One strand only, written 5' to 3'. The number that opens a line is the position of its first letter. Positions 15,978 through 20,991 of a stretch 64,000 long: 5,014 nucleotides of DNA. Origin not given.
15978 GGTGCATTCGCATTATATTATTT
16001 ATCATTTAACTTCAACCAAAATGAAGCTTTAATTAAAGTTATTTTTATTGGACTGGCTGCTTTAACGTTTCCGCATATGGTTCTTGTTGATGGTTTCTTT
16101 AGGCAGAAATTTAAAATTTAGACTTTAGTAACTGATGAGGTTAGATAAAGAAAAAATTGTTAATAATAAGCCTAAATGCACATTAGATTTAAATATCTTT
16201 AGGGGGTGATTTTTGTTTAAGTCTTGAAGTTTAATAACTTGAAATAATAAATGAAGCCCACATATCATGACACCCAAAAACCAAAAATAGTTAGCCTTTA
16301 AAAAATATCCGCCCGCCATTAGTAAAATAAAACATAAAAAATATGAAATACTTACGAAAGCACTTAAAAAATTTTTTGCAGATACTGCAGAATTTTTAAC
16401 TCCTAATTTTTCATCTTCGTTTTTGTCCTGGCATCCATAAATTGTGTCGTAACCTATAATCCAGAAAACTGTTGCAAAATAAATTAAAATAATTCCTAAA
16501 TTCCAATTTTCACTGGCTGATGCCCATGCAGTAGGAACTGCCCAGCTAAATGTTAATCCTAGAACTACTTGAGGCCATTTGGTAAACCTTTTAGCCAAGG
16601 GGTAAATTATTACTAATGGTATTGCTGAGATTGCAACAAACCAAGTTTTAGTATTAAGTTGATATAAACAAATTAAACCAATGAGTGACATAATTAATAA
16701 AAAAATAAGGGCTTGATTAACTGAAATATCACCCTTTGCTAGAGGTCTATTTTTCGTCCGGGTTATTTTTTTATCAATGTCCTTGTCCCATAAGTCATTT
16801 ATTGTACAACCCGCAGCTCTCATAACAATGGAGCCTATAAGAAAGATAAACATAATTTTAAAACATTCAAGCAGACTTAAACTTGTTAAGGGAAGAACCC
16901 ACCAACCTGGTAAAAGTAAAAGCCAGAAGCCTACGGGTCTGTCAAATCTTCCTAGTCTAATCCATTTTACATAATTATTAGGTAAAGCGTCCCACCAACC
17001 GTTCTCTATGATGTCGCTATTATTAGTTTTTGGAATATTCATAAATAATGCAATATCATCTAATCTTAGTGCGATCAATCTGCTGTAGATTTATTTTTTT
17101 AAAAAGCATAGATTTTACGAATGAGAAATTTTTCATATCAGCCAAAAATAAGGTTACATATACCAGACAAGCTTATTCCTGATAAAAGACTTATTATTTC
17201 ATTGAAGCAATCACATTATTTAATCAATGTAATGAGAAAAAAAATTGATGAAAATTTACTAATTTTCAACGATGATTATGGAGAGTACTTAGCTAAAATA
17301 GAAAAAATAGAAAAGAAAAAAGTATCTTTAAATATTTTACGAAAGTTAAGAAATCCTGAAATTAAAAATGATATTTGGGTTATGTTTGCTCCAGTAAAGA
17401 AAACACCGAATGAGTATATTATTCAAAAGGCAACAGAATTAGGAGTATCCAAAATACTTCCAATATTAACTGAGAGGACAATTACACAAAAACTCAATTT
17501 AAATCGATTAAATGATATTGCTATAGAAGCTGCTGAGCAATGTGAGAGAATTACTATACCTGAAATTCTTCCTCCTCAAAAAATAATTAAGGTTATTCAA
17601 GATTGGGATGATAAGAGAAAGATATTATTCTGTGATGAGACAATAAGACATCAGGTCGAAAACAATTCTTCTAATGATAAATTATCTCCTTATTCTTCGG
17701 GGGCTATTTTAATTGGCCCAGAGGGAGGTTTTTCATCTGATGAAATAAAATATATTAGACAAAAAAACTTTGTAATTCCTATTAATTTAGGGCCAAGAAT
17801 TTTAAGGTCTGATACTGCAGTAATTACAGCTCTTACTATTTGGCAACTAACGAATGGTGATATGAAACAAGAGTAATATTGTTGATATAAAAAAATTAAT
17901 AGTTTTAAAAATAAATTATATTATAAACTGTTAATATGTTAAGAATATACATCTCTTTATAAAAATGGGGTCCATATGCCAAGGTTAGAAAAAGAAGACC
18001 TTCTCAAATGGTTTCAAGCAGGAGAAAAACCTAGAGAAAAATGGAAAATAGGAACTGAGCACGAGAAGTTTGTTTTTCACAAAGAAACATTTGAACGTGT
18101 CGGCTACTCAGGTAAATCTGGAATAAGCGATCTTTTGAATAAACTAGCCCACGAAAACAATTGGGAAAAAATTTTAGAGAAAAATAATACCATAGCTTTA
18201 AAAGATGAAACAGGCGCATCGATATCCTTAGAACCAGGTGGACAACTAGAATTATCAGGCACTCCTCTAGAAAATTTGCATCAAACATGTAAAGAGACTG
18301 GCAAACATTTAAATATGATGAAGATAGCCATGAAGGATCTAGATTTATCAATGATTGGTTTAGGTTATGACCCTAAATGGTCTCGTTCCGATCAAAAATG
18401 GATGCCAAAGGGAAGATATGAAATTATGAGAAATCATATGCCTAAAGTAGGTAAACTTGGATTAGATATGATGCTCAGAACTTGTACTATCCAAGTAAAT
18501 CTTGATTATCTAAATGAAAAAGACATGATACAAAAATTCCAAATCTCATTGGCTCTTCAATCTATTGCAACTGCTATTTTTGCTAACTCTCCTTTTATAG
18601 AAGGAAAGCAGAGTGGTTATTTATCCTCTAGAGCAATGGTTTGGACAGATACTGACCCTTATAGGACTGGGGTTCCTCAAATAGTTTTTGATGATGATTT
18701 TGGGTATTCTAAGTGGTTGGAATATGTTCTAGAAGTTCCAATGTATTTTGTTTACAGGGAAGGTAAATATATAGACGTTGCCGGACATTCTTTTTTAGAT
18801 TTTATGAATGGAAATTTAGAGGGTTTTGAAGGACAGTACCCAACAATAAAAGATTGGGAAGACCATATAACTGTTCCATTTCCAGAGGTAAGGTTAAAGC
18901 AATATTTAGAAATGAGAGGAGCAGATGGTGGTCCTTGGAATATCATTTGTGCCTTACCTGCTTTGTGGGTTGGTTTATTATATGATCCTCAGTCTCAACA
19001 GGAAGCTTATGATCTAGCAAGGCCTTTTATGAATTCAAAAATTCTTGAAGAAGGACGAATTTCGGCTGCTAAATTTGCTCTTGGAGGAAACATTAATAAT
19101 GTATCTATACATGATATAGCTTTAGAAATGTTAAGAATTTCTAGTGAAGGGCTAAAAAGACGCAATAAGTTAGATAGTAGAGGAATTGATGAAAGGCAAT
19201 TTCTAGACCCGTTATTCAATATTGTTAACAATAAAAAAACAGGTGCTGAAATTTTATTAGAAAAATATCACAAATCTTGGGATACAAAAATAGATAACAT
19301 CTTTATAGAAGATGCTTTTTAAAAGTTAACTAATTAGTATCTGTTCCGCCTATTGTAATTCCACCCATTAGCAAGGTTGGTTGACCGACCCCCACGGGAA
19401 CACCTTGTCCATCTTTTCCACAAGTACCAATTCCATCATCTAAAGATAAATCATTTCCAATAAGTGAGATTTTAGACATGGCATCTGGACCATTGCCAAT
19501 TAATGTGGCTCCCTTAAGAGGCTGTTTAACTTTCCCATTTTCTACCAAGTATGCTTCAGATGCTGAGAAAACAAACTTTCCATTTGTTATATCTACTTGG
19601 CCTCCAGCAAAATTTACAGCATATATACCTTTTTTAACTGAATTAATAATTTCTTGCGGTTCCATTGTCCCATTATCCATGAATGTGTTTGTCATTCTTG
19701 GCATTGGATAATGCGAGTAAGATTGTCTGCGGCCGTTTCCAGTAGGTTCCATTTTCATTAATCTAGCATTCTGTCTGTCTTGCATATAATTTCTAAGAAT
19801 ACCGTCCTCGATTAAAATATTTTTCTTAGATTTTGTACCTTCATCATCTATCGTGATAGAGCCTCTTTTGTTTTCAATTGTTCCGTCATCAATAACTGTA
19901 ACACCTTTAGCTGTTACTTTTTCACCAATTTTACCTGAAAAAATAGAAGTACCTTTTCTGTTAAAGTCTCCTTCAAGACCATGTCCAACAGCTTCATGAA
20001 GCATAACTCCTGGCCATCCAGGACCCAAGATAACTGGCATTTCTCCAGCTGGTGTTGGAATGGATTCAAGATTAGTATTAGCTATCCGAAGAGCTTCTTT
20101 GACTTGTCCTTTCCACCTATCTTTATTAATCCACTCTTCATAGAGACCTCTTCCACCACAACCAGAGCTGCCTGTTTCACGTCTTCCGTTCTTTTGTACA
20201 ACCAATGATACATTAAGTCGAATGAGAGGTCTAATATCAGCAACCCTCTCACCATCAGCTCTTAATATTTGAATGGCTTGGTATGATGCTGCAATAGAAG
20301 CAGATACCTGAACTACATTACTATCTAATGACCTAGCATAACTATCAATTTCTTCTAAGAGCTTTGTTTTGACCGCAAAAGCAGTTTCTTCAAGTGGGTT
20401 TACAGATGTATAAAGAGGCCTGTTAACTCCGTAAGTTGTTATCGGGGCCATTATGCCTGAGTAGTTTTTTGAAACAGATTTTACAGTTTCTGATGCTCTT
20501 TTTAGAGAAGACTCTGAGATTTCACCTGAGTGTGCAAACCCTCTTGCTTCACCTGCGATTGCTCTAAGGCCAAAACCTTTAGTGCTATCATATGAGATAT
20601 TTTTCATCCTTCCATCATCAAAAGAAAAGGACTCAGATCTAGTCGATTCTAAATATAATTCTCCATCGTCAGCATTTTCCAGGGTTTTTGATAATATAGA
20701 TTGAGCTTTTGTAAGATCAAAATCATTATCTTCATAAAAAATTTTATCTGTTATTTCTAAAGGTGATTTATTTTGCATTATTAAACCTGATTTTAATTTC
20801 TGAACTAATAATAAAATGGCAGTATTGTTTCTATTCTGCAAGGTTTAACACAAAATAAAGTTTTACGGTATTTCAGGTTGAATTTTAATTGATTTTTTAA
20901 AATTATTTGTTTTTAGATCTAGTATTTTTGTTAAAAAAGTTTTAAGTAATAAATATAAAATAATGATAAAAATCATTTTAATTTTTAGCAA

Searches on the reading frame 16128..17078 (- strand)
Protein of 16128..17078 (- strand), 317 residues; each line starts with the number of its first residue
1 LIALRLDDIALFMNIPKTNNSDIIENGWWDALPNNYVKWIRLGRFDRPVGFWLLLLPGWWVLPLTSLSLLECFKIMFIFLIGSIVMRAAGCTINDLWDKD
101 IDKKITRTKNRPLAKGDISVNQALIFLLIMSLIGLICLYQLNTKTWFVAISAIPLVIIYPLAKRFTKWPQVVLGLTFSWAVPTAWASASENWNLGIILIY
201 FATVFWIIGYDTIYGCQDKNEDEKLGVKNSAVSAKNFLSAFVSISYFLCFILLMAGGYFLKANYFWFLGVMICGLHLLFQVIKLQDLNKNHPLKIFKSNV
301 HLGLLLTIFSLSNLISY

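Call 7: search_protein_families(library=ncbifam, proteins=[window:16128-17078:-], max_evalue=0.001)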
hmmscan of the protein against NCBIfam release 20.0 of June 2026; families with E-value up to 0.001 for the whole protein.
window:16128-17078:- (317 aa): 24 families
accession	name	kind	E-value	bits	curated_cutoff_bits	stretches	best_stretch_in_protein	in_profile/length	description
TIGR01474.1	ubiA_proteo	equivalog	2e-89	299.8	275.45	1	38-308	3-275/282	4-hydroxybenzoate octaprenyltransferase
NF009514.0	PRK12873.1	equivalog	3.7e-54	184.1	246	1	35-307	9-288/297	4-hydroxybenzoate polyprenyltransferase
TIGR01475.1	ubiA_other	subfamily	1.7e-37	129.4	180.8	1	69-310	31-276/282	UbiA-like polyprenyltransferase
NF009526.0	PRK12888.1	equivalog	8.4e-33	114.1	364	1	81-316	59-296/301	4-hydroxybenzoate octaprenyltransferase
NF041584.1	MqnP_SCO4491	exception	2e-31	109.8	420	1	77-316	43-284/285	menaquinone biosynthesis prenyltransferase MqnP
NF009524.0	PRK12886.1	equivalog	9.5e-31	107.2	387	1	70-315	38-285/291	prenyltransferase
NF041586.1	MqnP_DT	exception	1.9e-26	93.4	430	1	76-309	36-271/277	menaquinone biosynthesis prenyltransferase MqnP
NF009515.0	PRK12874.1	equivalog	6.3e-25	88.1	392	1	72-312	45-286/291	4-hydroxybenzoate polyprenyltransferase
NF041585.1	MqnP_Cj_Hp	exception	2e-24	86.6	375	1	68-310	34-277/281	menaquinone biosynthesis prenyltransferase MqnP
NF009609.0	PRK13106.1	equivalog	2.1e-24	86.5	349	1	75-308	51-289/301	prenyltransferase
TIGR01473.1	cyoE_ctaB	equivalog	2.2e-23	83.4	210.3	1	73-310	34-278/281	heme o synthase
NF003348.0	PRK04375.1-1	equivalog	2.1e-20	73.3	285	1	73-284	36-254/292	heme o synthase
NF009532.0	PRK12895.1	equivalog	8.7e-19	68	414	1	72-308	36-274/286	prenyltransferase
NF003349.0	PRK04375.1-2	equivalog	4.3e-18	65.5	246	1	53-314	39-311/318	heme o synthase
NF009517.0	PRK12876.1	equivalog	2.4e-17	63.3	419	1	66-307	39-289/300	prenyltransferase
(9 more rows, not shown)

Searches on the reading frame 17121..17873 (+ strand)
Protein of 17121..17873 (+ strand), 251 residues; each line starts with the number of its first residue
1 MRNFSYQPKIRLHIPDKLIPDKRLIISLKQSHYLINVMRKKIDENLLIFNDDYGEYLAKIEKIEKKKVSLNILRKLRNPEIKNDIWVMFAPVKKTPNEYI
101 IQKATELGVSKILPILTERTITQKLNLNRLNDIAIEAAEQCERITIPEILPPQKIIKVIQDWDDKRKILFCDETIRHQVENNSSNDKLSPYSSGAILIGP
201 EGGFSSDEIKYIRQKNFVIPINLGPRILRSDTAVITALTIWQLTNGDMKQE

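Call 7: search_protein_families(library=ncbifam, proteins=[window:17121-17873:+], max_evalue=0.001)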
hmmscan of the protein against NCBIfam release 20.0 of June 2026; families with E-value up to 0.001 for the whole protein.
window:17121-17873:+ (251 aa): 23 families
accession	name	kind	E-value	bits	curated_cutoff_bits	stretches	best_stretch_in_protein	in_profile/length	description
NF008696.0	PRK11713.3-5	equivalog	3.6e-81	272.2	234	1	8-250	5-247/248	16S rRNA (uracil(1498)-N(3))-methyltransferase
NF008694.0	PRK11713.3-2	equivalog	7.5e-72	241.5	234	1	8-243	6-239/245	16S rRNA (uracil(1498)-N(3))-methyltransferase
NF008692.0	PRK11713.1-5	equivalog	1.6e-47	162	196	1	11-248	5-246/246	16S rRNA (uracil(1498)-N(3))-methyltransferase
TIGR00046.1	TIGR00046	subfamily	6.9e-46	156.5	41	1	20-247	13-239/240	RsmE family RNA methyltransferase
NF008697.0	PRK11713.4-1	equivalog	3.1e-43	147.8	234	1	10-243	5-241/250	16S rRNA (uracil(1498)-N(3))-methyltransferase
NF008709.0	PRK11713.7-4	equivalog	3.4e-40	138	292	1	11-248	3-245/246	16S rRNA (uracil(1498)-N(3))-methyltransferase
NF008691.0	PRK11713.1-4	equivalog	6.7e-36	123.7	279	1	23-239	17-242/252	16S rRNA (uracil(1498)-N(3))-methyltransferase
NF008702.0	PRK11713.6-1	equivalog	4.6e-35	120.9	269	1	23-245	15-233/235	16S rRNA (uracil(1498)-N(3))-methyltransferase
NF008690.0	PRK11713.1-1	equivalog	2.3e-33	115.6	342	1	11-248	5-242/243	16S rRNA (uracil(1498)-N(3))-methyltransferase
NF008704.0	PRK11713.6-3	equivalog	2e-32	112.3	216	1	35-245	24-224/227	16S rRNA (uracil(1498)-N(3))-methyltransferase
NF008706.0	PRK11713.7-1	equivalog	8.4e-32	110.8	273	1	25-242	16-227/232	16S rRNA (uracil(1498)-N(3))-methyltransferase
NF008705.0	PRK11713.6-4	equivalog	1.4e-30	106.3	343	1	22-239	16-232/248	16S rRNA (uracil(1498)-N(3))-methyltransferase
NF008701.0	PRK11713.5-5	equivalog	2.4e-30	105.6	215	1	34-239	24-223/228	16S rRNA (uracil(1498)-N(3))-methyltransferase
NF008711.0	PRK11713.7-6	equivalog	5.8e-30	104.7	304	1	30-240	22-237/244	16S rRNA (uracil(1498)-N(3))-methyltransferase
NF008707.0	PRK11713.7-2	equivalog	1e-29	103.5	327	1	21-242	24-250/255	16S rRNA (uracil(1498)-N(3))-methyltransferase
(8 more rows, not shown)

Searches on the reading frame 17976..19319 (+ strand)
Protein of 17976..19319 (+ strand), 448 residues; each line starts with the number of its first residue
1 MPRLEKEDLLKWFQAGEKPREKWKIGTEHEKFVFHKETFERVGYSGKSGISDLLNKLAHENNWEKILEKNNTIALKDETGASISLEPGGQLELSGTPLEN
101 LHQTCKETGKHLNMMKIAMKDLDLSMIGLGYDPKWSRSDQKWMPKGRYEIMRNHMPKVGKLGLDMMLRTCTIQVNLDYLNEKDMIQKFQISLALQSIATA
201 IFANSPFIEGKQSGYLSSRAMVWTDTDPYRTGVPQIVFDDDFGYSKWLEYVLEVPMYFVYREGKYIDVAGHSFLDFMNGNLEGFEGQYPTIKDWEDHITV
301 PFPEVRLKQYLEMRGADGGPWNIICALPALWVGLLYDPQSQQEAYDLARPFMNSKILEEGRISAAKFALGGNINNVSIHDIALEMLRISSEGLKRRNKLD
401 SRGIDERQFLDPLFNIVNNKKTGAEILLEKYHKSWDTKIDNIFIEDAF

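Call 18: search_protein_families(library=ncbifam, proteins=[window:17976-19319:+], max_evalue=0.00001)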
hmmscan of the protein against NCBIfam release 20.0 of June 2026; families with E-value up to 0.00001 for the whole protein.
window:17976-19319:+ (448 aa): 5 families
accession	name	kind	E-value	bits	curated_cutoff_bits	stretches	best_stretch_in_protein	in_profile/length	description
TIGR01436.1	glu_cys_lig_pln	equivalog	2.2e-172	573.5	463.15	1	5-448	4-446/446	glutamate--cysteine ligase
TIGR03444.1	EgtA_Cys_ligase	equivalog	3e-51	174.5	370.8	1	58-389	38-361/390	ergothioneine biosynthesis glutamate--cysteine ligase EgtA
TIGR02050.1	gshA_cyan_rel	subfamily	3e-09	36.6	176.4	1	90-225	46-176/287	YbdK family carboxylate-amine ligase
NF010039.0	PRK13515.1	equivalog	5.3e-09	35.2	371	1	90-248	56-206/378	carboxylate-amine ligase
NF010041.0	PRK13517.1-1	subfamily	6.6e-06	25.6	332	1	77-251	38-204/368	glutamate--cysteine ligase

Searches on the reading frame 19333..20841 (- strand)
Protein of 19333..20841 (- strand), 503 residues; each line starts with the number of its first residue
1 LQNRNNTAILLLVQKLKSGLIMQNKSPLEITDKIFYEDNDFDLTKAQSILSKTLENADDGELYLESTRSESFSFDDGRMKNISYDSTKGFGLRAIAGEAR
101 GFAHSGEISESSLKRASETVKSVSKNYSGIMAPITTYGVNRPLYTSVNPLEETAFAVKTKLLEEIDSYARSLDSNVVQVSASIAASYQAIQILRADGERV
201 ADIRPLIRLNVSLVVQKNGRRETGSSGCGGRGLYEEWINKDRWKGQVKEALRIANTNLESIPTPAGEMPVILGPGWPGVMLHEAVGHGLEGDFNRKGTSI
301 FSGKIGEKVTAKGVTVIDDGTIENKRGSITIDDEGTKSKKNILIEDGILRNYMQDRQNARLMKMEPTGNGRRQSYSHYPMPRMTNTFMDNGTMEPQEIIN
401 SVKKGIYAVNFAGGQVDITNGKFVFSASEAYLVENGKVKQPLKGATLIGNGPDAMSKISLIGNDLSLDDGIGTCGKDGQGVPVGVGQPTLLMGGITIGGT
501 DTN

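Call 18: search_protein_families(library=ncbifam, proteins=[window:19333-20841:-], max_evalue=0.00001)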
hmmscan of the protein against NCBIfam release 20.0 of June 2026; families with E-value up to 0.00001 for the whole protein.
window:19333-20841:- (503 aa): 3 families
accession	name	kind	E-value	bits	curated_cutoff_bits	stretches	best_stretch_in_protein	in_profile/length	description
NF008006.0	PRK10735.1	equivalog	5.5e-171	569.2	513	1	37-500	12-480/481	metalloprotease TldD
NF040952.1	Arch_mtprotase_TldD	equivalog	2.4e-62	211.1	635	1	64-498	19-443/443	zinc metalloprotease TldD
NF008268.0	PRK11040.1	equivalog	2.9e-15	55.9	438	1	53-470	25-430/446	metalloprotease PmbA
